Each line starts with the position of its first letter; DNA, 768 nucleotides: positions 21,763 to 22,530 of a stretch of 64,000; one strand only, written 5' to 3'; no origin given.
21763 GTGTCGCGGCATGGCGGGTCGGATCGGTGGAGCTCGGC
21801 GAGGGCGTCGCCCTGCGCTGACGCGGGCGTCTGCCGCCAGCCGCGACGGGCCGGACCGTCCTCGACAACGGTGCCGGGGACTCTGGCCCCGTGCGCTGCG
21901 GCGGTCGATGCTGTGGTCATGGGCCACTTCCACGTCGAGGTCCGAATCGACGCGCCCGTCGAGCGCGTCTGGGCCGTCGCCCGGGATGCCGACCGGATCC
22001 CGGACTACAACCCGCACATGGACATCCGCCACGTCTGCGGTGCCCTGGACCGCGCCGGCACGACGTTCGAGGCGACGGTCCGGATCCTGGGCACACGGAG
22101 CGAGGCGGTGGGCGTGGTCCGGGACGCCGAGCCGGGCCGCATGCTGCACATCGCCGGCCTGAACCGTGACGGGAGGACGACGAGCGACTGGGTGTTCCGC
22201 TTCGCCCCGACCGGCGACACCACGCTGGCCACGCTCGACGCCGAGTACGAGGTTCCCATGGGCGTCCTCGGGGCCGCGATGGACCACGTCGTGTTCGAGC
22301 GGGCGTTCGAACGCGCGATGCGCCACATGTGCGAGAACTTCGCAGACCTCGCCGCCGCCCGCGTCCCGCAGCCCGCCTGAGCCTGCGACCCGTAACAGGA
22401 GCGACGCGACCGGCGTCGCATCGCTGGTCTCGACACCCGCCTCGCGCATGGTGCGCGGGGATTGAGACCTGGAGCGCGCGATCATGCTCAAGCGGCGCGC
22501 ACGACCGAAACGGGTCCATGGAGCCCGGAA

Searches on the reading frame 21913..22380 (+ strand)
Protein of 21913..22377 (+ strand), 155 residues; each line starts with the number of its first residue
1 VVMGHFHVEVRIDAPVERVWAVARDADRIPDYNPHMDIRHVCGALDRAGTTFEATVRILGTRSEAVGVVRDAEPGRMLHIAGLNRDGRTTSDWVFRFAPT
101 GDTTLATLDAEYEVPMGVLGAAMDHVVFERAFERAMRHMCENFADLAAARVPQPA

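Call 34: search_protein_families(library=pfam, max_evalue=0.01, proteins=[window:21913-22377:+])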
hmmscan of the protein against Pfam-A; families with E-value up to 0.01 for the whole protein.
window:21913-22377:+ (155 aa): 3 families
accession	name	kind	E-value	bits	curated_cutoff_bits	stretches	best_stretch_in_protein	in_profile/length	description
PF10604.15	Polyketide_cyc2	-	1.7e-15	58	27.4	1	3-146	1-140/142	Polyketide cyclase / dehydrase and lipid transport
PF03364.25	Polyketide_cyc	-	4.6e-06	27.3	23.4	1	12-136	1-122/126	Polyketide cyclase / dehydrase and lipid transport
PF08327.17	AHSA1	-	0.0013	19.4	22.1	1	13-112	1-97/125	Activator of Hsp90 ATPase homolog 1-like protein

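Call 57: find_encoding_contigs(protein=window:21919-22380:+, flank=5000, max_places=10)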
Protein window:21919-22380:+ (153 aa): 1 contig read that carries it; 1 place shown.
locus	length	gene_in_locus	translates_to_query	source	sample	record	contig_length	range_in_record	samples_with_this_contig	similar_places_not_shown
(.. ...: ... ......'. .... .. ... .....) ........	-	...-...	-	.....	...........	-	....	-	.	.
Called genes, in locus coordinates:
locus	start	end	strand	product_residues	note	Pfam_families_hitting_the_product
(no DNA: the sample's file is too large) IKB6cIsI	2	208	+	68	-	?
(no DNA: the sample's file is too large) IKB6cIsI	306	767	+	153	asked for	PF10604:Polyketide_cyc2, PF03364:Polyketide_cyc (weak)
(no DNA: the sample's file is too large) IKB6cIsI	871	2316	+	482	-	?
